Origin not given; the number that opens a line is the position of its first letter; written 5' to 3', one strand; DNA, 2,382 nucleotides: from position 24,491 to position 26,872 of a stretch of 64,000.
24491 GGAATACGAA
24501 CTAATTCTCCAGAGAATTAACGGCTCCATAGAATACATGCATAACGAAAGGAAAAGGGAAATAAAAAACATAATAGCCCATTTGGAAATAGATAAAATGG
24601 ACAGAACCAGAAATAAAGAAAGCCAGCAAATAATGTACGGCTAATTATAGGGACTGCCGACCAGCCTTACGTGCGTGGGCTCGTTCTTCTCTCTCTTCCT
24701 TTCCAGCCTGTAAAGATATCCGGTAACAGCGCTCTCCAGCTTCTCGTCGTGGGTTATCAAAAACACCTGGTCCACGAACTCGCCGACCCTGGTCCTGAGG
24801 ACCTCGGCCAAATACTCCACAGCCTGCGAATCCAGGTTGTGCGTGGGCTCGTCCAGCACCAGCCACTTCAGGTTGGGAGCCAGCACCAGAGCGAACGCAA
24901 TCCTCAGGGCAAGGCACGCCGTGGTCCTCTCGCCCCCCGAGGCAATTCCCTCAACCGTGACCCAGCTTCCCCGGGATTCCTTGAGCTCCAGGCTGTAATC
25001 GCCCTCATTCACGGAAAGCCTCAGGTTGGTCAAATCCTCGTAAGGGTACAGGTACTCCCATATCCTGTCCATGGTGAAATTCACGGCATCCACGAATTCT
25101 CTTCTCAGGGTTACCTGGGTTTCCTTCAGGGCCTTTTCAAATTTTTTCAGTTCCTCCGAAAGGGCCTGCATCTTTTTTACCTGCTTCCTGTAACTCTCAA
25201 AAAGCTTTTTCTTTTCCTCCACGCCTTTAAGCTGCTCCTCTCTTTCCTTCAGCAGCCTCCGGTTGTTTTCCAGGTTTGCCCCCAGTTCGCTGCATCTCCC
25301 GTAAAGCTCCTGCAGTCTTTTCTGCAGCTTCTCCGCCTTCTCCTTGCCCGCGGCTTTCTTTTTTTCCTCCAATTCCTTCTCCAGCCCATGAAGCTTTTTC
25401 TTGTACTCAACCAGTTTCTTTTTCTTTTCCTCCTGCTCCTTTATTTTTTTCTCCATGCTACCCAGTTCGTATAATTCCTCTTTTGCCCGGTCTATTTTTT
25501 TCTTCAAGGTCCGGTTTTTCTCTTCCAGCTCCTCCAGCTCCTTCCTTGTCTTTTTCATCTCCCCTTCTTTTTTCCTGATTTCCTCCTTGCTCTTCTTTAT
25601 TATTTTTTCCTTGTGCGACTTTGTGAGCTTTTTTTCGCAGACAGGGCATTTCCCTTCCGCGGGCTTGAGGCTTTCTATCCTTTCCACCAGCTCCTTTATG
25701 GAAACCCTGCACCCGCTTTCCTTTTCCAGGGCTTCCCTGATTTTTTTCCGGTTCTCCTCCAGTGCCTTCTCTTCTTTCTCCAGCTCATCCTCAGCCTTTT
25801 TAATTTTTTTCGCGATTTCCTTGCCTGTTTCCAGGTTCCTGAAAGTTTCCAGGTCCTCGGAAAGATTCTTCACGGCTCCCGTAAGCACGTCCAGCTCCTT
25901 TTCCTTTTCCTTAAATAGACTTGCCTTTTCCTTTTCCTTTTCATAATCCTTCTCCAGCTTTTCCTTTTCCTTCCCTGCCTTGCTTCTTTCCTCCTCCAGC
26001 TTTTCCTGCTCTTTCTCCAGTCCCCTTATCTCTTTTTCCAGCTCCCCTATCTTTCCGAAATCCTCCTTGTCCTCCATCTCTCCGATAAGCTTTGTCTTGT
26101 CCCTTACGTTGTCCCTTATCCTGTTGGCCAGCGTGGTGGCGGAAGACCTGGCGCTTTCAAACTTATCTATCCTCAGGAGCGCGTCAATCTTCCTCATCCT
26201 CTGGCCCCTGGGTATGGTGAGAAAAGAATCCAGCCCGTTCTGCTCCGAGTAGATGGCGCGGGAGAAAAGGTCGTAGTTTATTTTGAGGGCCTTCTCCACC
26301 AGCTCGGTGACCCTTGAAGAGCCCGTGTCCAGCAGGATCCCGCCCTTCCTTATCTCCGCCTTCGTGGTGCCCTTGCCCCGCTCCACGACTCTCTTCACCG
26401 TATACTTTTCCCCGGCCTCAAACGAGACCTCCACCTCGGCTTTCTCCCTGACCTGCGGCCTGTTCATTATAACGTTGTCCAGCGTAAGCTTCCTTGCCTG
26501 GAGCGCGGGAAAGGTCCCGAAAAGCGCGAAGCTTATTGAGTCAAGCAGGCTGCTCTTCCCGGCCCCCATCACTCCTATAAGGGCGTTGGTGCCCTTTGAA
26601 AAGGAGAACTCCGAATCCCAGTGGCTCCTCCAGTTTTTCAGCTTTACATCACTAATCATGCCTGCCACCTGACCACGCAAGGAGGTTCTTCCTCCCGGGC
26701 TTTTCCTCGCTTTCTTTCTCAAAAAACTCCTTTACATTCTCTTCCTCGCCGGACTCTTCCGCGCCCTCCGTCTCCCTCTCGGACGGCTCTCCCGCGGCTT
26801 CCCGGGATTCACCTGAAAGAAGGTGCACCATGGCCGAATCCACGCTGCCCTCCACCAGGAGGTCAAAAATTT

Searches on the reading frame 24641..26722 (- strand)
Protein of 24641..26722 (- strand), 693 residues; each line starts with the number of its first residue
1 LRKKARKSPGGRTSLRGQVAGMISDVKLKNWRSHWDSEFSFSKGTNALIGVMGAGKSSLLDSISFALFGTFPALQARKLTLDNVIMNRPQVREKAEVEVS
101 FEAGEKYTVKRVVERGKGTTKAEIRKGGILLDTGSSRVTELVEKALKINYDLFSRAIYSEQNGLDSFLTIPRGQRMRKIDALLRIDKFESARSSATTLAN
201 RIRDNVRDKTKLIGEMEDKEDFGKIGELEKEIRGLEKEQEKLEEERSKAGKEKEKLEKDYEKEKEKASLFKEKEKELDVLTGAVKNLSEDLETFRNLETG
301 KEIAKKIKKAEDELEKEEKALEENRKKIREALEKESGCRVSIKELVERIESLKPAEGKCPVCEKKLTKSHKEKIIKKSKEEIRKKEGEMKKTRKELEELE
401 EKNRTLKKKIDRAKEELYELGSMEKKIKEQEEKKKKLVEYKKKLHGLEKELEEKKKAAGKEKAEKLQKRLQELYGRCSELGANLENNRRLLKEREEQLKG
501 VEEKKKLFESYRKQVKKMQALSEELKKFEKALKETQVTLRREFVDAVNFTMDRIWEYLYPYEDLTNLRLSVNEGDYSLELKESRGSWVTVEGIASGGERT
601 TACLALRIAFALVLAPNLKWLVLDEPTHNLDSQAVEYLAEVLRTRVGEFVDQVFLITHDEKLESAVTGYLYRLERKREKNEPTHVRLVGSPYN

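Call 65: search_protein_families(library=pfam, proteins=[window:24641-26722:-], max_evalue=0.00001)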
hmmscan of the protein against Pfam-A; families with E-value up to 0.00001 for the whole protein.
window:24641-26722:- (693 aa): 5 families
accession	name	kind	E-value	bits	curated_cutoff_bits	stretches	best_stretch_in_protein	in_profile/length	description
PF02463.25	SMC_N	-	1.4e-17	64.3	40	2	23-114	2-104/220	RecF/RecN/SMC N terminal domain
PF13175.12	AAA_15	-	1e-10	42.2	32.1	1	22-324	1-172/374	AAA ATPase domain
PF04423.19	Rad50_zn_hook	-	4.2e-09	36.5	24.3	1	339-388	2-51/52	Rad50 zinc hook motif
PF13476.12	AAA_23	-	1.6e-08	35.9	27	0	26-276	2-199/201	AAA domain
PF13555.12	AAA_29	-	2.7e-06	27.5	27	1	24-69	2-48/61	P-loop containing region of AAA domain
